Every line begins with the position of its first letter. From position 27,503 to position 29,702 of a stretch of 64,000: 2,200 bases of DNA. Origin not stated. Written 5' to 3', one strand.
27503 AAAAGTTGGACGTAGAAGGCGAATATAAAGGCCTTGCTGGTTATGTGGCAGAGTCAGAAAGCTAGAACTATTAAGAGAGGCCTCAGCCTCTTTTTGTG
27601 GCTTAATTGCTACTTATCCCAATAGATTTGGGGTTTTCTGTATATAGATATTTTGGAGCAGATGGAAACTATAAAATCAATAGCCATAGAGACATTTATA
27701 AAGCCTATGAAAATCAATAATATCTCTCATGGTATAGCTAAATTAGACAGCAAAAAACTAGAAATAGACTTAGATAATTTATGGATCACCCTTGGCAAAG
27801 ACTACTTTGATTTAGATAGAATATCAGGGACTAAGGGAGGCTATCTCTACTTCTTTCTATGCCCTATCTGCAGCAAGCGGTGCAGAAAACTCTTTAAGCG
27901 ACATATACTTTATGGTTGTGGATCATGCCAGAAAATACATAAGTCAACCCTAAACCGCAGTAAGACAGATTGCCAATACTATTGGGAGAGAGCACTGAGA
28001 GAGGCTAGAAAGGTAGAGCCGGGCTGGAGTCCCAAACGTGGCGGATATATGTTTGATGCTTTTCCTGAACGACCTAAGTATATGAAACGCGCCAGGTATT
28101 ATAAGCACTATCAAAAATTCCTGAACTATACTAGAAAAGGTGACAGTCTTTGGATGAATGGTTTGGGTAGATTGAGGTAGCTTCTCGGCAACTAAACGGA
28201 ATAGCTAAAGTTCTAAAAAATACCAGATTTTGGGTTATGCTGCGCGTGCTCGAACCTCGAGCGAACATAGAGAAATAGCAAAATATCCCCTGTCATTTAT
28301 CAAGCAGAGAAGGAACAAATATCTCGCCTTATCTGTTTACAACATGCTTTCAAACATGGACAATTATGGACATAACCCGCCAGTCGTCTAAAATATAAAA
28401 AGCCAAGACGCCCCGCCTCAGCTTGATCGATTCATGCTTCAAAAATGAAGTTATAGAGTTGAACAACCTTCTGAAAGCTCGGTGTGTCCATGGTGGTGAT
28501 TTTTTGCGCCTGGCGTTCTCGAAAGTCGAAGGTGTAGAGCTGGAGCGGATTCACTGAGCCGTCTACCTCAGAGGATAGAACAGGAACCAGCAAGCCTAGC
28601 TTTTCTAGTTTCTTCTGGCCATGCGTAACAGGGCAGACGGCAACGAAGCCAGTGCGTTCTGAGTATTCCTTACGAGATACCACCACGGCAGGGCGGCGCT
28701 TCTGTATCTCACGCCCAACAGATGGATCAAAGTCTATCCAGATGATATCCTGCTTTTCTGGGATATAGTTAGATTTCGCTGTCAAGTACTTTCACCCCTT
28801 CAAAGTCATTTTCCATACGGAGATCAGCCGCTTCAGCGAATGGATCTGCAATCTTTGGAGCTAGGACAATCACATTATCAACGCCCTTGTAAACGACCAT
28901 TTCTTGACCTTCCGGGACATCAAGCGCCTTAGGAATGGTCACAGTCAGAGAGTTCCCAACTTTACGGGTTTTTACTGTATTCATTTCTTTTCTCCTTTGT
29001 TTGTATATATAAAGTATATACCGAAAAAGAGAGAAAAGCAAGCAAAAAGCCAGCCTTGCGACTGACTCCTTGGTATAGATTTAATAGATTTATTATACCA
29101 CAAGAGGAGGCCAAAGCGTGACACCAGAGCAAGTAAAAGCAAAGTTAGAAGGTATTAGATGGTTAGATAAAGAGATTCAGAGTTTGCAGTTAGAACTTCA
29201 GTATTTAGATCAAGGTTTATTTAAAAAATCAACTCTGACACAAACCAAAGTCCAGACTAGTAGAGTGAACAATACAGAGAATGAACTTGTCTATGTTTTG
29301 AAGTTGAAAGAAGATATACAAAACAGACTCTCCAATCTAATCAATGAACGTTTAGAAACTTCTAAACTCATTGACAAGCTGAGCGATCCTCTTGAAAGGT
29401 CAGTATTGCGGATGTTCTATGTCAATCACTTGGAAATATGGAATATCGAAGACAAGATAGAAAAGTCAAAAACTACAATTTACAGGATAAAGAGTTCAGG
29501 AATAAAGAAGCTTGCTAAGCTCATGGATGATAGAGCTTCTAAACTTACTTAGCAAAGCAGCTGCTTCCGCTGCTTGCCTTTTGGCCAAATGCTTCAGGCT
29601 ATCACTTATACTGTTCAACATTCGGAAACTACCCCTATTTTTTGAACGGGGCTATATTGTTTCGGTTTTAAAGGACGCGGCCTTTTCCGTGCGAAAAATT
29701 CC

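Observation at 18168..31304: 13.1-kb integrase-bounded phage-satellite (PICI-like) island upstream of a DUF2829-SDR operon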

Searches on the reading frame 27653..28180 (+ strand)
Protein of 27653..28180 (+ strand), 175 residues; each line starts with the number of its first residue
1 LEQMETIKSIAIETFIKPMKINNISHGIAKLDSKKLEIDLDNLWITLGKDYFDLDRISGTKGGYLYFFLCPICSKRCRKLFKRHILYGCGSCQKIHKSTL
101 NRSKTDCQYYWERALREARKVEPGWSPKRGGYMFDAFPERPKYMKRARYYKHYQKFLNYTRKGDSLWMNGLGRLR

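Call 6: search_protein_families(library=pfam, max_evalue=0.01, proteins=[window:27653-28180:+])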
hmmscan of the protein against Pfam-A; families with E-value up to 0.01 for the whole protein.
window:27653-28180:+ (175 aa): 0 families

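Call 11: search_protein_families(library=phrogs, max_evalue=0.001, proteins=[window:27653-28180:+])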
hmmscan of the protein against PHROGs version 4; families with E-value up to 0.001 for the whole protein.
window:27653-28180:+ (175 aa): 0 families

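Call 25: search_protein_families(library=padloc, max_evalue=0.01, proteins=[window:27653-28180:+])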
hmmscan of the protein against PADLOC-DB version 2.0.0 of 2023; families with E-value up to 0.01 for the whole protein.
window:27653-28180:+ (175 aa): 0 families

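Call 26: search_protein_families(library=ncbifam, max_evalue=0.01, proteins=[window:27653-28180:+])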
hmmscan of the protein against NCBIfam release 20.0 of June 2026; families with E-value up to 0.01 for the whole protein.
window:27653-28180:+ (175 aa): 0 families

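Call 38: search_solved_structures(query=window:27653-28180:+, max_evalue=1)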
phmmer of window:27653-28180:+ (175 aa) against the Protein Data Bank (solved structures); distinct sequences matched with E-value up to 1: 1.
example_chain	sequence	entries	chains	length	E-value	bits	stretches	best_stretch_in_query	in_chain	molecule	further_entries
2k9n_A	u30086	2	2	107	0.13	15.5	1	80-152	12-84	MYB24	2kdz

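Call 59: find_homologous_proteins(query=window:27653-28180:+, max_evalue=0.00001)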
Query window:27653-28180:+ (175 aa): 115 proteins with E <= 0.00001 among 150 candidates.
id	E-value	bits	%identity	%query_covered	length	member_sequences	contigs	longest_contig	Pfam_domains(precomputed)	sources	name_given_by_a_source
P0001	1.4e-111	389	97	98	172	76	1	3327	-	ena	-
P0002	3.8e-104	364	89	98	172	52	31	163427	-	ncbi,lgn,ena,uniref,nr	ncbi:hypothetical protein D8794_03705 [Streptococcus cristatus]|uniref:Phage protein n=1 Tax=Strepto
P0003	4.8e-102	358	89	97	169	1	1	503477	-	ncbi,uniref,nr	ncbi:hypothetical protein [Streptococcus sinensis]|uniref:hypothetical protein n=1 Tax=Streptococcus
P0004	7.8e-91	321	80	96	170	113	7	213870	-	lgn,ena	-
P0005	1.1e-90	320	80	96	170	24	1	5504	-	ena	-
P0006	4.9e-90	318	78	98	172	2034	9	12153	-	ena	-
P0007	2.3e-88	313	73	98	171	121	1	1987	-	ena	-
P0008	1.7e-87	310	76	98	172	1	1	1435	-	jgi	-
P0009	2.5e-87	310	76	97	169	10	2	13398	-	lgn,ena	-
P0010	3.5e-87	309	76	97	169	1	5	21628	-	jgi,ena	jgi:phage protein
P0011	1.3e-84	301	76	94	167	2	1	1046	-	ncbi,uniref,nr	ncbi:hypothetical protein GM543_10600 [Streptococcus pneumoniae]|uniref:Phage protein n=1 Tax=Strept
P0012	5.1e-84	299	68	98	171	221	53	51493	-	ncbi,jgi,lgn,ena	-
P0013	1.1e-83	298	74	98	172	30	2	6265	-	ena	-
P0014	2.4e-82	293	78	90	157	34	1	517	-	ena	-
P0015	2.0e-81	290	72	97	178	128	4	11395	-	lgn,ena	-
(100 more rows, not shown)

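Call 68: predict_structure(alignment_id=A4)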
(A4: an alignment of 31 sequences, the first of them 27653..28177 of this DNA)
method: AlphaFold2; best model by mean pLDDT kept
length: 175 residues; sequences in the alignment: 31
mean_pLDDT: 82.8   pTM: 0.52
mean pLDDT of the five models: 82.8, 82.0, 80.4, 79.0, 62.5
residues with pLDDT >= 90: 73; 70-90: 74; 50-70: 15; < 50: 13
segments of 3 or more residues with pLDDT < 50: 1-4, 97-103
pLDDT, mean of each block of 10 residues (from residue 1): 60 88 89 87 92 91 88 91 85 63 65 92 85 80 95 94 80 50
secondary structure, 60 per line:
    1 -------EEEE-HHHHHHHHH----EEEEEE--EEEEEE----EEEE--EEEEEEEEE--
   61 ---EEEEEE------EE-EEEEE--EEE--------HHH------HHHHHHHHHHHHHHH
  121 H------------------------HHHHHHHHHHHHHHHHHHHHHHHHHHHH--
elements in order: E8-11 H13-21 E26-31 E34-39 E44-47 E50-58 E64-69 E79-83 E86-88 H106-121 H146-173

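Call 72: fold_search(model_id=the predicted structure, library=pdb)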
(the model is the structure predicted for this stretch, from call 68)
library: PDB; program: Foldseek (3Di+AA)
matches with E <= 10: 162; with E <= 0.001: 0
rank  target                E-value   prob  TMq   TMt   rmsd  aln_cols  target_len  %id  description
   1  9p6i_A                3.2e-01  0.18  0.21  0.21  15.4       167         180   12  Crystal Structure of the Histidine Kinase VC2136 from Vibrio cholerae serotype O1 (released 2025-08-20)
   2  9i05_Xe               4.0e-01  0.05  0.13  0.10  17.1       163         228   10  Cryo-EM structure of the large subunit of the mitochondrial ribosome from Toxoplasma gondii (released 2025-06-11)
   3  6qxm_A                6.0e-01  0.03  0.14  0.09  17.4       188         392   12  Cryo-EM structure of T7 bacteriophage portal protein, 12mer, open valve (released 2019-09-04)
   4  5mu3_B                6.4e-01  0.05  0.11  0.11  16.8       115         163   10  Crystal structure of Ctf19-Mcm21 kinetochore assembly bound with Ctf19-Mcm21 binding motif of central kinetochore subu (released 2017-11-01)
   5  3j4a_A                7.2e-01  0.04  0.15  0.08  18.7       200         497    9  Structure of gp8 connector protein (released 2013-08-07)
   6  9ex6_A                7.6e-01  0.08  0.23  0.14  20.6       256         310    9  CryoEM structure of sTeLIC nanodisc in closed state (released 2025-03-26)
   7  7xn7_u                7.6e-01  0.05  0.12  0.11  21.8       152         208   10  RNA polymerase II elongation complex containing Spt4/5, Elf1, Spt6, Spn1 and Paf1C (released 2022-09-07)
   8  6pfl_A                8.1e-01  0.30  0.16  0.33  10.9        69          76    1  Crystal structure of Human HUWE1 WWE domain in complex with ADPR (released 2019-07-24)
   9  3v3l_B                9.1e-01  0.51  0.18  0.33   9.8        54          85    7  Crystal structure of human RNF146 WWE domain in complex with iso-ADPRibose (released 2012-02-15)
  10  9wmv_u                1.0e+00  0.01  0.09  0.08  14.3       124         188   11  Co-transcriptional histone H3K36 methylation complex containing RNA polymerase II elongation complex, Set2, and the up (released 2025-12-24)
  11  3v3l_A                1.1e+00  0.51  0.18  0.33   8.7        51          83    8  Crystal structure of human RNF146 WWE domain in complex with iso-ADPRibose (released 2012-02-15)
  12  6miw                  1.1e+00  0.38  0.16  0.37  10.9        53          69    2  WWE domain of human HUWE1 (released 2018-10-17)
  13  3by7_D                1.5e+00  0.03  0.11  0.18  12.9        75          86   13  CRYSTAL STRUCTURE OF A PROTEIN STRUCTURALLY SIMILAR TO SM/LSM-LIKE RNA-BINDING PROTEINS (JCVI_PEP_1096686650277) FROM  (released 2008-01-29)
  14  3zxu_D                1.5e+00  0.04  0.14  0.13  18.4       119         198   10  Crystal structure of the Ctf19-Mcm21 kinetochore heterodimer from yeast (released 2012-03-14)
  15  8u7b_B                1.5e+00  0.04  0.14  0.07  16.3       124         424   10  Crystal structure of Apo form of Short Prokaryotic Argonaute TIR-APAZ (SPARTA) heterodimer (released 2024-06-12)
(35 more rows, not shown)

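Call 112: fold_search(model_id=the predicted structure, library=viral)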
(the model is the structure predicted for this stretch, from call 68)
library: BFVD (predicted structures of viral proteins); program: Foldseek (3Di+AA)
matches with E <= 10: 521; with E <= 0.001: 0
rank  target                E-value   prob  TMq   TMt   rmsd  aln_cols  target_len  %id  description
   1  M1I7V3                4.3e-02  0.10  0.11  0.12  14.4       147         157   12  (no name in the UniProt tables at hand)
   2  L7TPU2                9.7e-02  0.57  0.15  0.31   5.5        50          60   12  Uncharacterized protein [Escherichia phage PBECO4]
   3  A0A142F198            1.5e-01  0.33  0.14  0.24   9.3        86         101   16  Uncharacterized protein [Bacillus phage Shbh1]
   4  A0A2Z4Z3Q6            2.0e-01  0.13  0.17  0.09  16.7       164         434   10  (no name in the UniProt tables at hand)
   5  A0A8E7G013            2.0e-01  0.06  0.11  0.08  16.6       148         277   12  (no name in the UniProt tables at hand)
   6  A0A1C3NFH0            2.1e-01  0.07  0.15  0.06  15.2       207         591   12  (no name in the UniProt tables at hand)
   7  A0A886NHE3            2.2e-01  0.08  0.11  0.15  15.2       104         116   10  (no name in the UniProt tables at hand)
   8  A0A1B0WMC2            2.9e-01  0.06  0.12  0.15  15.7       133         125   14  (no name in the UniProt tables at hand)
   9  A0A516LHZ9            3.3e-01  0.35  0.16  0.33  12.5        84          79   13  (no name in the UniProt tables at hand)
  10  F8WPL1                3.3e-01  0.23  0.16  0.15  11.8        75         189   17  (no name in the UniProt tables at hand)
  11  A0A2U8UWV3            3.3e-01  0.16  0.23  0.28  12.5       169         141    6  Uncharacterized protein [Erwinia phage Faunus]
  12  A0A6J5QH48            3.5e-01  0.04  0.11  0.04  18.5       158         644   10  AAA domain containing protein [uncultured Caudovirales phage]
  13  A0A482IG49            3.9e-01  0.09  0.13  0.18  12.7        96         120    8  (no name in the UniProt tables at hand)
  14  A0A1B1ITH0            4.2e-01  0.11  0.18  0.18  17.7       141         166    8  (no name in the UniProt tables at hand)
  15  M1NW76                4.2e-01  0.08  0.14  0.23  13.0       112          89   14  (no name in the UniProt tables at hand)
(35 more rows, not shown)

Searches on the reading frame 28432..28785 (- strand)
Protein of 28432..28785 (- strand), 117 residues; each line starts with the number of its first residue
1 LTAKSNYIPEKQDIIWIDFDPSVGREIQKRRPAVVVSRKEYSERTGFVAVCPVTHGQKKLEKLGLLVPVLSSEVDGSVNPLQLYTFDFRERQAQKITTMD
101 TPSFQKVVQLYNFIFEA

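Call 6: search_protein_families(library=pfam, max_evalue=0.01, proteins=[window:28432-28785:-])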
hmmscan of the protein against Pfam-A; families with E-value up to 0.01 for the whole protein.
window:28432-28785:- (117 aa): 1 family
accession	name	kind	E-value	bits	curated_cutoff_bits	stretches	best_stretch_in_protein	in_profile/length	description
PF02452.23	PemK_toxin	-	1.2e-20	74.2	23.1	1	11-109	2-103/109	PemK-like, MazF-like toxin of type II toxin-antitoxin system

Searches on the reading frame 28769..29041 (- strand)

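Call 6: search_protein_families(library=pfam, max_evalue=0.01, proteins=[window:28769-29041:-])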
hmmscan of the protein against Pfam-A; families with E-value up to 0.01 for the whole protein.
window:28769-29041:- (90 aa): 1 family
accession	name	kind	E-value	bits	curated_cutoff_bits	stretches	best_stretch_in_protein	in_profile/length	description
PF04014.23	MazE_antitoxin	-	1.6e-06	28.4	24.7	1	25-63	1-43/48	Antidote-toxin recognition MazE, bacterial antitoxin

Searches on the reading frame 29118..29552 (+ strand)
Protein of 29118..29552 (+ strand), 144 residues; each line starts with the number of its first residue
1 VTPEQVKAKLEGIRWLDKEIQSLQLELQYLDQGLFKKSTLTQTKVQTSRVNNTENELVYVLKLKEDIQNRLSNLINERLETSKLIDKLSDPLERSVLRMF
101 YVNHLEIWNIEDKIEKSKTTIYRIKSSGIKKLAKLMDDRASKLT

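Call 6: search_protein_families(library=pfam, max_evalue=0.01, proteins=[window:29118-29552:+])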
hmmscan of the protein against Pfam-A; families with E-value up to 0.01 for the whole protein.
window:29118-29552:+ (144 aa): 3 families
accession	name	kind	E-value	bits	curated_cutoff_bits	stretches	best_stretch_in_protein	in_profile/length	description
PF07374.17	DUF1492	-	4.6e-16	59.3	21.5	1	39-132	6-99/100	Protein of unknown function (DUF1492)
PF20975.2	DGCcoil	-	0.0084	15.7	26.7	1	7-84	13-90/359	DGC-associated coil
PF25014.1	NET2A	-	0.0097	16.2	33.1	0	12-93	154-233/235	NET2A-like domain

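Call 11: search_protein_families(library=phrogs, max_evalue=0.001, proteins=[window:29118-29552:+])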
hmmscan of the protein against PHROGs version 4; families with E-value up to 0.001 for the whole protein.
window:29118-29552:+ (144 aa): 3 families
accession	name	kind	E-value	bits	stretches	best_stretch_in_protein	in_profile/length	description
phrog_36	-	transcription regulation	9.4e-25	88.5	1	5-141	55-192/220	transcriptional regulator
phrog_248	-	transcription regulation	2.9e-08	35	1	36-137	48-138/161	transcriptional activator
phrog_6376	-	unknown function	0.00013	22.8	1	6-117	26-143/229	-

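Call 25: search_protein_families(library=padloc, max_evalue=0.01, proteins=[window:29118-29552:+])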
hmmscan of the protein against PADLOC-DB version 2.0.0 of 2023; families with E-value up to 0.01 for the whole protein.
window:29118-29552:+ (144 aa): 0 families

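Call 26: search_protein_families(library=ncbifam, max_evalue=0.01, proteins=[window:29118-29552:+])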
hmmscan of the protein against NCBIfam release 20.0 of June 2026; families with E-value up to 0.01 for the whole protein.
window:29118-29552:+ (144 aa): 3 families
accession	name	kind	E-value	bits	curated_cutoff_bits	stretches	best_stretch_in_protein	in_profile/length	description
TIGR01637.1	phage_arpU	subfamily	8.4e-05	22.8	43.1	1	73-138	64-132/136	ArpU family phage packaging/lysis transcriptional regulator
TIGR02937.1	sigma70-ECF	superfamily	0.00017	21.2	42.9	1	54-135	96-164/165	sigma-70 family RNA polymerase sigma factor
TIGR02954.1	Sig70_famx3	hypoth_equivalog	0.0055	16.5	188.5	1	55-137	87-168/170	RNA polymerase sigma-70 factor, TIGR02954 family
